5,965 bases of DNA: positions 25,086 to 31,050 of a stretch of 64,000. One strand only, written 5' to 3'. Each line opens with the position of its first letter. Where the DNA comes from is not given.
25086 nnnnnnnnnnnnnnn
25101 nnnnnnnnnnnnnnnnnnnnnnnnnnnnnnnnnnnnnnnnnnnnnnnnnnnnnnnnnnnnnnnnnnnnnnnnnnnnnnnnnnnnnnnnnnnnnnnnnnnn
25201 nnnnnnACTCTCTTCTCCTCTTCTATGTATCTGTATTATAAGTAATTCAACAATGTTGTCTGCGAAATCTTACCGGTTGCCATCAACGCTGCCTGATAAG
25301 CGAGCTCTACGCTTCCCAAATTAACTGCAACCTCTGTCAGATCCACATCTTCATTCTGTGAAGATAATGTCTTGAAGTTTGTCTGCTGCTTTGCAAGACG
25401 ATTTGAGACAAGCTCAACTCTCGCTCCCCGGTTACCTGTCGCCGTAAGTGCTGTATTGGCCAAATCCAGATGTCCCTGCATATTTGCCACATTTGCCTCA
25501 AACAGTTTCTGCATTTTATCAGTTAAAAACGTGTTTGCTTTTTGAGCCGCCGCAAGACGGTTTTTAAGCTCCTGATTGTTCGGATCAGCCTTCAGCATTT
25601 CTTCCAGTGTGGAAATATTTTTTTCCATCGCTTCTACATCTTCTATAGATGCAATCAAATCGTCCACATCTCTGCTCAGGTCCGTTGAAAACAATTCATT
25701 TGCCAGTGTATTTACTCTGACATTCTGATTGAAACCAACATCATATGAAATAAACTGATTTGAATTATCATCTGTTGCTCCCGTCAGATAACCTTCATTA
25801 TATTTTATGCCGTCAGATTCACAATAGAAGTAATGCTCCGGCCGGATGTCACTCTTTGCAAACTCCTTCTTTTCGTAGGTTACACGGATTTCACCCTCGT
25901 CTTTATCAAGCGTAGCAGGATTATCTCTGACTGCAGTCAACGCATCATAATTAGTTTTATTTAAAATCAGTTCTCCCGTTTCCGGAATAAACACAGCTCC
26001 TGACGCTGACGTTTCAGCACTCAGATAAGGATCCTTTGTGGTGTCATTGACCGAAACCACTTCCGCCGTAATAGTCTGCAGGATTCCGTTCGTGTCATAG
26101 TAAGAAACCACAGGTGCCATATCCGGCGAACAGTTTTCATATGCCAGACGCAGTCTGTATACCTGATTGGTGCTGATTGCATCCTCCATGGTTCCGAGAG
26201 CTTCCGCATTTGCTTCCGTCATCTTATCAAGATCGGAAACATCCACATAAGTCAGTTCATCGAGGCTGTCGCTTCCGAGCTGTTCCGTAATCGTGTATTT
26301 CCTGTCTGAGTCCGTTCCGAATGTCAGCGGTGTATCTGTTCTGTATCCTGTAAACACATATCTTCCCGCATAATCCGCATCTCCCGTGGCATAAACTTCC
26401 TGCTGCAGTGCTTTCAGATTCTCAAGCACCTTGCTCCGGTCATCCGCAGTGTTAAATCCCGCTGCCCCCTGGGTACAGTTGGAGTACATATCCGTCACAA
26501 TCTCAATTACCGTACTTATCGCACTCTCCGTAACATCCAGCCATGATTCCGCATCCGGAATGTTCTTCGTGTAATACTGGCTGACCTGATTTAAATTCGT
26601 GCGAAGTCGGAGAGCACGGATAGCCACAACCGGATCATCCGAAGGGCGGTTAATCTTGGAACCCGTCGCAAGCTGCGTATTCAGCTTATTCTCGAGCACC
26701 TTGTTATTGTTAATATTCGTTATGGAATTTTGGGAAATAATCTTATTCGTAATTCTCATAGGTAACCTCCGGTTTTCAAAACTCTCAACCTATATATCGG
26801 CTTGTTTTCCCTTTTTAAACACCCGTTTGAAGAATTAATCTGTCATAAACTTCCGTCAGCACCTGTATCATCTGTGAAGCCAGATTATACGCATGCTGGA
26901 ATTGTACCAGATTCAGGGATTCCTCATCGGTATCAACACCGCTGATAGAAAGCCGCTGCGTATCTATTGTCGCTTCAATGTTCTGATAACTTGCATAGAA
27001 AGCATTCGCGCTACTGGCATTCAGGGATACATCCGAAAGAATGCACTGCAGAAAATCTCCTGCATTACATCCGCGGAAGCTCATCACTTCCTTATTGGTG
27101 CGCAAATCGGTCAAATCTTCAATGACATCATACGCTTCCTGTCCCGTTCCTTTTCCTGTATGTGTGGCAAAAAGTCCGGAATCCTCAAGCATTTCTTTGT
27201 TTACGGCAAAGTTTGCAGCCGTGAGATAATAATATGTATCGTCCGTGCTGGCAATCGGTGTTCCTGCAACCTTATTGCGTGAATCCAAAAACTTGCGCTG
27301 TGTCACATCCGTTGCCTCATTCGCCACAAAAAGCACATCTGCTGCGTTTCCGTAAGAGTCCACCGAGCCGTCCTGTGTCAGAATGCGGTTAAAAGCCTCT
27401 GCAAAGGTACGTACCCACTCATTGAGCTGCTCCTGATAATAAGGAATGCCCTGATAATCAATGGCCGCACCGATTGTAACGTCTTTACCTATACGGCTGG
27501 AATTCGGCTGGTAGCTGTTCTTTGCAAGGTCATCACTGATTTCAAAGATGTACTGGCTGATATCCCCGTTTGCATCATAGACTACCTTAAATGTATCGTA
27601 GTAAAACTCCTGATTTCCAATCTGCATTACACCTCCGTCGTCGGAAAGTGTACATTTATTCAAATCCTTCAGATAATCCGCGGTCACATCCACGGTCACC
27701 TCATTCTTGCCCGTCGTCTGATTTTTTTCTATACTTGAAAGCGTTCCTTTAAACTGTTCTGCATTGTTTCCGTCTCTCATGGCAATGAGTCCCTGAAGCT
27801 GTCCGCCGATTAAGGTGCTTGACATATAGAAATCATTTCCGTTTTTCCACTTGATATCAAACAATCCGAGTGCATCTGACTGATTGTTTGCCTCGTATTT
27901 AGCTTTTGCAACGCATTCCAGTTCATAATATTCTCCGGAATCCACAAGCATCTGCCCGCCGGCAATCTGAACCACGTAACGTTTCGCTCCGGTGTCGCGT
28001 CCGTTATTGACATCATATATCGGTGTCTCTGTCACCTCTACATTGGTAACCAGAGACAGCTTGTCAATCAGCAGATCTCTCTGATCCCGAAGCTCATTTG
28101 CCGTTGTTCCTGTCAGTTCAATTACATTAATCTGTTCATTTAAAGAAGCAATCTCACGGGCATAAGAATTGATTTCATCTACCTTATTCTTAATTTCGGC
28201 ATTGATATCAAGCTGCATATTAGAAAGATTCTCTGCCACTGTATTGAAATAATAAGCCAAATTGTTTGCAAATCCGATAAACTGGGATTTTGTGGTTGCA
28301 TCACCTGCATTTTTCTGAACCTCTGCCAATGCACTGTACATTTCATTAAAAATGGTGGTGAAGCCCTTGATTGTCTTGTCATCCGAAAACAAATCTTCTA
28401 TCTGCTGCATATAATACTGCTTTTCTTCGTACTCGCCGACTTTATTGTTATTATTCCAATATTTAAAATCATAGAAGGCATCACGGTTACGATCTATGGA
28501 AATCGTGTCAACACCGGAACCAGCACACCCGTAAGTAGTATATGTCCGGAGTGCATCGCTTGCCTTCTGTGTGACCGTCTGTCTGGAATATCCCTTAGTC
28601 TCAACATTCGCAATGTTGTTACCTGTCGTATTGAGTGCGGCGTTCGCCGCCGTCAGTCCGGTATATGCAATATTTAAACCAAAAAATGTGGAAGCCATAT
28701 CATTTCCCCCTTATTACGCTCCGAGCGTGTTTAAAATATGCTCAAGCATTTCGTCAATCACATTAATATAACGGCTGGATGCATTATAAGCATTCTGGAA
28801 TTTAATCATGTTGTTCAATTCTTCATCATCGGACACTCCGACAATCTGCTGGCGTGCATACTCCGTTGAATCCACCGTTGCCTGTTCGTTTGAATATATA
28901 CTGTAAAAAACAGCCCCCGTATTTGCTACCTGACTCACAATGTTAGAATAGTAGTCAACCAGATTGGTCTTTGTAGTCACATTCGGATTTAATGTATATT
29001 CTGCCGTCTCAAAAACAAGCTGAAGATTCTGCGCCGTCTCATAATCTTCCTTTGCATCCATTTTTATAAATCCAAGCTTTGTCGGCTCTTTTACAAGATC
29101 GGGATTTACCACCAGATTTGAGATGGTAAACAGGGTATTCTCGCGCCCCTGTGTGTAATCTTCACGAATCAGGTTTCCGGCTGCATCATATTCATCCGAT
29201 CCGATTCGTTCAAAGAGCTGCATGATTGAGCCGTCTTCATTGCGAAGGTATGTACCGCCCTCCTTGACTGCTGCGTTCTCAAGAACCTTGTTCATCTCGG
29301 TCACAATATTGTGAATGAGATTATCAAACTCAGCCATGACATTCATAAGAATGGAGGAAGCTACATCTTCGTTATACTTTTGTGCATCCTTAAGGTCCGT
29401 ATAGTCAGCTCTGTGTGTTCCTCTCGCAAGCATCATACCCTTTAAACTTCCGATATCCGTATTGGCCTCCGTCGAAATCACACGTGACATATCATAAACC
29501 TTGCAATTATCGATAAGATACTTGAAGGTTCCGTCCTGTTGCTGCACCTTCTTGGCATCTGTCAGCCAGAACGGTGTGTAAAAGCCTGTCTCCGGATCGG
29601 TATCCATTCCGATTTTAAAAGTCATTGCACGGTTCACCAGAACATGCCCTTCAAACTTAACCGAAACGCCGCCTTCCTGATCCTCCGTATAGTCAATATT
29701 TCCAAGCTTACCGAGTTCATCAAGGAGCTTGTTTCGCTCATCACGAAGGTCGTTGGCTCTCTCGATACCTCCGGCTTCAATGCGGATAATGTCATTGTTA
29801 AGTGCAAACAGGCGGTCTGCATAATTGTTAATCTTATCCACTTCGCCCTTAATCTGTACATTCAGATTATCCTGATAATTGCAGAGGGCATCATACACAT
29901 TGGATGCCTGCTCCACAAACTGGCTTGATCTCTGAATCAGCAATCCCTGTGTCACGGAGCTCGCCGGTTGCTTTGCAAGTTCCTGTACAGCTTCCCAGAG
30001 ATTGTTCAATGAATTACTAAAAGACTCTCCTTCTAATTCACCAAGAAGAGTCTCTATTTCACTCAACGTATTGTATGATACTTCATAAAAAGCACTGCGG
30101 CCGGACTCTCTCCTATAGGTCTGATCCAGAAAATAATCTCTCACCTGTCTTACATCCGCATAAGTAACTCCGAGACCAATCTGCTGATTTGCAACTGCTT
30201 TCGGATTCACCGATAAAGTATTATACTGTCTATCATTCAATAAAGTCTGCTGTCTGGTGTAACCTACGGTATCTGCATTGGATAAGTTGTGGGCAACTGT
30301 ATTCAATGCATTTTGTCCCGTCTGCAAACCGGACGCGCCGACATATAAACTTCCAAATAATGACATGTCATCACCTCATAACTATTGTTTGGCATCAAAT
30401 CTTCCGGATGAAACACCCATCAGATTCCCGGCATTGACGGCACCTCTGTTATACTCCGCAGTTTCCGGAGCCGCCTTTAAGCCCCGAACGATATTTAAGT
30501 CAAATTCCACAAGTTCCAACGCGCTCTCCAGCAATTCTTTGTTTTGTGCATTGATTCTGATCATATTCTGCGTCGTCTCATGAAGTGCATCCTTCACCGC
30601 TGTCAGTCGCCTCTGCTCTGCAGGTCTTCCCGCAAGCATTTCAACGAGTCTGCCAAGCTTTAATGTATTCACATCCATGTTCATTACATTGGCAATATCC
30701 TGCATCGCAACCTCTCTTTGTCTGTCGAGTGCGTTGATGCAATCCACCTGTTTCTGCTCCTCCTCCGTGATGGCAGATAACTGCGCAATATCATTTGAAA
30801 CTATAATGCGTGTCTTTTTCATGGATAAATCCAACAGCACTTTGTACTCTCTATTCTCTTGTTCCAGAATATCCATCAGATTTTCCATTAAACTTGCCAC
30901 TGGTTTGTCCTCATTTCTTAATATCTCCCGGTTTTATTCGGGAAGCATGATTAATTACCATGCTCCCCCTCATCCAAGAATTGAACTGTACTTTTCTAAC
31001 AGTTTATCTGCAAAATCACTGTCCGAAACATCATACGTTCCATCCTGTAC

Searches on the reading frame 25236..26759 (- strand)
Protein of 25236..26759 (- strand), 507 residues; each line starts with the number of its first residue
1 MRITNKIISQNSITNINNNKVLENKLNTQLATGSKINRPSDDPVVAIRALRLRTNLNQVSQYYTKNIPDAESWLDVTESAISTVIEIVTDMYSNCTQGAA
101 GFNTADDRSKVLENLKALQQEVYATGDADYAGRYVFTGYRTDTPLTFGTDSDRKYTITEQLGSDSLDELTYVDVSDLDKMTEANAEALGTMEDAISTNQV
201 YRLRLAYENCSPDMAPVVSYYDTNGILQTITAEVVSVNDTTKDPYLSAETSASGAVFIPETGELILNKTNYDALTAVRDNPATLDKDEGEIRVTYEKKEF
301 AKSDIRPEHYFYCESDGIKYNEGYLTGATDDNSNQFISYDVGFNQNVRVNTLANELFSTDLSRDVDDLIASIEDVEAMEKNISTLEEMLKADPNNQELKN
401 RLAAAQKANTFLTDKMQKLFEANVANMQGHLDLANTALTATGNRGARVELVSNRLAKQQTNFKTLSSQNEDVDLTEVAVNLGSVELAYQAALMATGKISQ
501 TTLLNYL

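Call 5: search_protein_families(library=pfam, proteins=[window:25236-26759:-], max_evalue=0.001)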
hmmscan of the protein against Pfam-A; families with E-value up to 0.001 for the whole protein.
window:25236-26759:- (507 aa): 2 families
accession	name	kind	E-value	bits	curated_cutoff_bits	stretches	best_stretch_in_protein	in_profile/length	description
PF00669.25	Flagellin_N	-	9.3e-19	68.3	26.6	1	4-141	2-139/139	Bacterial flagellin N-terminal helical region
PF00700.27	Flagellin_C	-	6.3e-05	23.7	23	1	442-507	19-86/86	Bacterial flagellin C-terminal helical region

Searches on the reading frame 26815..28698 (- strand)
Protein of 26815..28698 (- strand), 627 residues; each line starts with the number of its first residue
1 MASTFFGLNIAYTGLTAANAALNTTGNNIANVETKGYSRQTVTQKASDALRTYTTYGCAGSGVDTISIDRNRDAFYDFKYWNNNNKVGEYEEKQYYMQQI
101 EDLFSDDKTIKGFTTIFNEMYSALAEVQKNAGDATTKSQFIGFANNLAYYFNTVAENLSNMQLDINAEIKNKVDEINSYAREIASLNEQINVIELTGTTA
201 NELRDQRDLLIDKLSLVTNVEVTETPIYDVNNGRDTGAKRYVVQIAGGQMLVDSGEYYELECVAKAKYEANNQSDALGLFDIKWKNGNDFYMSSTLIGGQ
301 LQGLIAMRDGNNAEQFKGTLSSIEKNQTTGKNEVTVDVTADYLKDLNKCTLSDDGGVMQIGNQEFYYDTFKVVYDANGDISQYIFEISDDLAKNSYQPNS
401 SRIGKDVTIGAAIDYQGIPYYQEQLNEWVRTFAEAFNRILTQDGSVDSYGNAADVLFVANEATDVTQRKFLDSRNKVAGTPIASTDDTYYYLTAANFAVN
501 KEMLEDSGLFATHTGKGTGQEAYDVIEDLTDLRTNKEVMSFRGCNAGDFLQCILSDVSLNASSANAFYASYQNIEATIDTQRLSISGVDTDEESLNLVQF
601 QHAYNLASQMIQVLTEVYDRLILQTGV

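Call 5: search_protein_families(library=pfam, proteins=[window:26815-28698:-], max_evalue=0.001)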
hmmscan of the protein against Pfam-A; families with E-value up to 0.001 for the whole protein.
window:26815-28698:- (627 aa): 3 families
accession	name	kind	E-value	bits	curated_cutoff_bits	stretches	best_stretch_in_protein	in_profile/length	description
PF22638.1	FlgK_D1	-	1.2e-42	146.6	28.6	1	97-321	1-204/233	Flagellar hook-associated protein FlgK helical domain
PF06429.18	Flg_bbr_C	-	8e-07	28.9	23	1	581-621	3-43/46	Flagellar basal body rod FlgEFG protein C-terminal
PF00460.25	Flg_bb_rod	-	4.7e-05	23.7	20.7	1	8-37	1-30/31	Flagella basal body rod protein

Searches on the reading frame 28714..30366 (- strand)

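Call 6: search_protein_families(library=pfam, proteins=[window:28714-30366:-], max_evalue=0.001)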
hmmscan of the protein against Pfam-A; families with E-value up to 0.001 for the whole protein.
window:28714-30366:- (550 aa): 3 families
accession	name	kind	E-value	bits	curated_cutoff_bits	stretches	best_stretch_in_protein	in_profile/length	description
PF22638.1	FlgK_D1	-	7.1e-36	124.4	28.6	1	101-364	1-220/233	Flagellar hook-associated protein FlgK helical domain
PF00460.25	Flg_bb_rod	-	4.1e-09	36.6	20.7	1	7-37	1-31/31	Flagella basal body rod protein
PF06429.18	Flg_bbr_C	-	5e-07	29.6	23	1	510-546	9-45/46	Flagellar basal body rod FlgEFG protein C-terminal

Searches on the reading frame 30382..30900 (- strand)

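Call 6: search_protein_families(library=pfam, proteins=[window:30382-30900:-], max_evalue=0.001)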
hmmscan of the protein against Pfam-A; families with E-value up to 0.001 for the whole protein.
window:30382-30900:- (172 aa): 1 family
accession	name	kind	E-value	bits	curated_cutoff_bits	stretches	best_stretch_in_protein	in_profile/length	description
PF05130.17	FlgN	-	1e-20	75.1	30.5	1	5-148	3-137/147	FlgN protein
